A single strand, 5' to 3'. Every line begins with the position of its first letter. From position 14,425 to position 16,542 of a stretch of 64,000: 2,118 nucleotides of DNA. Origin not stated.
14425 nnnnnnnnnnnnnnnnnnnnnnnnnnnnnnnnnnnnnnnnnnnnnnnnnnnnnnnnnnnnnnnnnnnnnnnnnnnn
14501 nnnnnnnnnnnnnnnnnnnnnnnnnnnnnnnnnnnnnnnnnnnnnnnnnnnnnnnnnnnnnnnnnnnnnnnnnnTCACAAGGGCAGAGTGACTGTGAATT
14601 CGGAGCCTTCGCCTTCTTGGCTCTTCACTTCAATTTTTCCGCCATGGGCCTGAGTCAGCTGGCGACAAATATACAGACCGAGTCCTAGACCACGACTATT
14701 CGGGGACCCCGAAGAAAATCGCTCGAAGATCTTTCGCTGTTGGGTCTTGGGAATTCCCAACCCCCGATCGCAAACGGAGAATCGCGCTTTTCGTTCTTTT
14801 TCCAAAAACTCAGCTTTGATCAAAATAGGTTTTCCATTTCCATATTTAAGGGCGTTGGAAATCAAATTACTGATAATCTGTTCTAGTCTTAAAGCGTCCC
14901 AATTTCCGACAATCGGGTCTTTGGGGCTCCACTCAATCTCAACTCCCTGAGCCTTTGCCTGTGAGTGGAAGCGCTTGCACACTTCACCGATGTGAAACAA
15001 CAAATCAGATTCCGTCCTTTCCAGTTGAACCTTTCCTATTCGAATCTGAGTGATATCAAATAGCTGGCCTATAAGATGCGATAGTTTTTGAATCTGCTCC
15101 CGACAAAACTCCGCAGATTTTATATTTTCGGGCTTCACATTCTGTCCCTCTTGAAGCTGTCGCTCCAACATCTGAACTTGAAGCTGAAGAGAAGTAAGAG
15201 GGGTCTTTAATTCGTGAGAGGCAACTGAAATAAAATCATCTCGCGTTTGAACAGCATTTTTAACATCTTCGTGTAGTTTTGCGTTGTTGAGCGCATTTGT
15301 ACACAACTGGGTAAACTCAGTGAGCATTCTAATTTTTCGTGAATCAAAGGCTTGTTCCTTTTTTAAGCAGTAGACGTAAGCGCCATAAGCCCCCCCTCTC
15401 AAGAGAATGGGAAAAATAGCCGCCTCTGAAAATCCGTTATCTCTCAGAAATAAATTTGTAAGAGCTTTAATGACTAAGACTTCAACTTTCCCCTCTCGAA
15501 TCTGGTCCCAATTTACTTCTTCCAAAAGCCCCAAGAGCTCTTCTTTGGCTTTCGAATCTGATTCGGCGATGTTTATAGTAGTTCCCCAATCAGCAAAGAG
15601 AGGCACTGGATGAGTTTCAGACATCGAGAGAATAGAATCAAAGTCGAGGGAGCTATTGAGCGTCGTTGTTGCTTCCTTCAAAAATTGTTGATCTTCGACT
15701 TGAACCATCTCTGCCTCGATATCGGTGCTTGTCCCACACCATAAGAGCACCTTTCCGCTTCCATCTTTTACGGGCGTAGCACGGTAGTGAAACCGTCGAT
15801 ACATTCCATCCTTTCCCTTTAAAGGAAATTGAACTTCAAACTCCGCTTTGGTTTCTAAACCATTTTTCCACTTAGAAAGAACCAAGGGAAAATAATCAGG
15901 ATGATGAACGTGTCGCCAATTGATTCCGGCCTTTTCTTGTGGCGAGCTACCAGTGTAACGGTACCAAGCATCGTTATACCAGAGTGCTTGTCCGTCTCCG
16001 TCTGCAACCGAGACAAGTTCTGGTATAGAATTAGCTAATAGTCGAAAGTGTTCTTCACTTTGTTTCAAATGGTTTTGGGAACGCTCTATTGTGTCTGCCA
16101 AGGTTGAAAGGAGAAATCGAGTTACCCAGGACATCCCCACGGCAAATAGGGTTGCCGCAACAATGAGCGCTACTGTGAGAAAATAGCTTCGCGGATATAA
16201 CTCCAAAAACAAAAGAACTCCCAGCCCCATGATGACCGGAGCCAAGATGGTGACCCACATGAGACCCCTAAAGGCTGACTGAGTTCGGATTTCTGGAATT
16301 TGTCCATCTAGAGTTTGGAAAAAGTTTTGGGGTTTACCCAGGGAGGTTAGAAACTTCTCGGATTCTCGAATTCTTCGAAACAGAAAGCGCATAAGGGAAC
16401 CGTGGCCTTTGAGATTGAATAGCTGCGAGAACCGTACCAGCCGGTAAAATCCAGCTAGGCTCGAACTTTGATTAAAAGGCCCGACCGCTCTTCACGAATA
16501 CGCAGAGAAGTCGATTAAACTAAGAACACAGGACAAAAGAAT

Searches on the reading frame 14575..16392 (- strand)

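Call 64: search_protein_families(library=pfam, proteins=[window:14575-16392:-], max_evalue=0.00001)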
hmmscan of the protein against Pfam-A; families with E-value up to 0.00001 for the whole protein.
window:14575-16392:- (605 aa): 6 families
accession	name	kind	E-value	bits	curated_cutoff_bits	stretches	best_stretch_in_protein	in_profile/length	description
PF02518.31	HATPase_c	-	1.6e-28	99.8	26.4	1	499-605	2-109/111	Histidine kinase-, DNA gyrase B-, and HSP90-like ATPase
PF08447.18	PAS_3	-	8e-12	45.7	25.6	1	139-221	4-88/89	PAS fold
PF00512.31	HisKA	-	4.5e-11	43.1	26.9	1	384-451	2-64/66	His Kinase A (phospho-acceptor) domain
PF00989.32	PAS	-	5.5e-10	39.7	22.6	1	114-225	1-113/113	PAS fold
PF08448.16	PAS_4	-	3.5e-08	34.1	23.1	1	121-226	2-106/110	PAS fold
PF13426.13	PAS_9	-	2.2e-06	28.3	27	0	129-225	6-101/103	PAS domain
